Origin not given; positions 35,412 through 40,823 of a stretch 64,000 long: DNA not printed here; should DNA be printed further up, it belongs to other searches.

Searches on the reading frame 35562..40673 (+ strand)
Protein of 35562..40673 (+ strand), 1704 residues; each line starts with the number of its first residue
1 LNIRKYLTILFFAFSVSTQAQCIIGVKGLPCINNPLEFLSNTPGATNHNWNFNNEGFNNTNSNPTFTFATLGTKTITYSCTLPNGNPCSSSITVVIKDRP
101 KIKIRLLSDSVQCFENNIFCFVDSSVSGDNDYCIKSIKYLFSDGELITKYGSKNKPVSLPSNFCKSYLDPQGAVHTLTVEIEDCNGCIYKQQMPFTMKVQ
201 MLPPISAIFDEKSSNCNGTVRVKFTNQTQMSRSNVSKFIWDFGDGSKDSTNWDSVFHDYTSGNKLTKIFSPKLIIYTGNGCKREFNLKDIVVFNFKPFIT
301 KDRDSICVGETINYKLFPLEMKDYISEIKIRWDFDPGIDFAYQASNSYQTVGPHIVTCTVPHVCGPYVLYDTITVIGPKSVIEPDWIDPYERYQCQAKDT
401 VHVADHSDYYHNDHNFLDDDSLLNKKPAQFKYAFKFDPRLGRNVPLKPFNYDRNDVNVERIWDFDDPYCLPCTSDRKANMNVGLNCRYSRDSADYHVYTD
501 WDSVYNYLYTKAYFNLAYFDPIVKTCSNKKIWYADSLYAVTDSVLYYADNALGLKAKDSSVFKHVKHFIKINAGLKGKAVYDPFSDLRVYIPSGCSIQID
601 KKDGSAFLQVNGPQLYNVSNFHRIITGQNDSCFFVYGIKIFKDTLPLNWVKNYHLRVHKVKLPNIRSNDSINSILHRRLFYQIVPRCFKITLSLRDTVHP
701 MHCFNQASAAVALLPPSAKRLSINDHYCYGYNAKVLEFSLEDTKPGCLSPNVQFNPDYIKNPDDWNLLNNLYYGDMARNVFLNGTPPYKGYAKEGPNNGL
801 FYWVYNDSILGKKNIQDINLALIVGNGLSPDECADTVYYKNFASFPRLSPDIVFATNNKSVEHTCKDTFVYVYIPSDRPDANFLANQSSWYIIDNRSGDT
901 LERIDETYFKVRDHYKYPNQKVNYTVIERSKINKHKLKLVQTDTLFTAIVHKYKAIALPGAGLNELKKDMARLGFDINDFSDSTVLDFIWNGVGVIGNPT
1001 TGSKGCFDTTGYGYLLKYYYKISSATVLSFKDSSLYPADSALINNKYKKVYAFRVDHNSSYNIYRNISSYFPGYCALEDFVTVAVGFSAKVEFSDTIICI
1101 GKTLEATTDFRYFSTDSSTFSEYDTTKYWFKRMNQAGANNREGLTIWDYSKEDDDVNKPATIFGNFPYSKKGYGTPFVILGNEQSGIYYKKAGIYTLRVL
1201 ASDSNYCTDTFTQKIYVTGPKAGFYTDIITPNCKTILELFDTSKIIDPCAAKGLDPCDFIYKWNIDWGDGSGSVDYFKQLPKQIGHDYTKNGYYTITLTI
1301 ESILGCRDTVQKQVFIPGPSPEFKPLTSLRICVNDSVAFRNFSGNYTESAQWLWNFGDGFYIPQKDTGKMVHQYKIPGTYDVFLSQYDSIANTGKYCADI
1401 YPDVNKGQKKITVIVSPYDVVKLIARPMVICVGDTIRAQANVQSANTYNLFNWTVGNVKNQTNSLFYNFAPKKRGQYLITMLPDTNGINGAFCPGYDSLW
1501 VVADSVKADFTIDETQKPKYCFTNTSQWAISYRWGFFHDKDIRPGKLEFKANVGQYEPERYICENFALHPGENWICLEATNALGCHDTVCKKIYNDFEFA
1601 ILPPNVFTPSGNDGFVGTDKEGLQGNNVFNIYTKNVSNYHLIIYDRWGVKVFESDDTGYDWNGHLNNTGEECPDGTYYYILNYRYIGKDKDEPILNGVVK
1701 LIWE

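Call 24: search_protein_families(library=pfam, proteins=[window:35562-40673:+], max_evalue=0.00001)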
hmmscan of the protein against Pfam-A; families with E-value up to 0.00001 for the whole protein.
window:35562-40673:+ (1704 aa): 3 families
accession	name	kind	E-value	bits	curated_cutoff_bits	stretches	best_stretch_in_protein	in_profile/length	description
PF18911.6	PKD_4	-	9.2e-20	70.9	27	0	1329-1385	12-67/85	PKD domain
PF13585.12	CHU_C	-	2.3e-14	53.7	27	1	1625-1685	14-74/86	CHU_C Type IX secretion signal domain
PF00801.26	PKD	-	2.5e-11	43.9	23.5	0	1334-1384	14-63/80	PKD domain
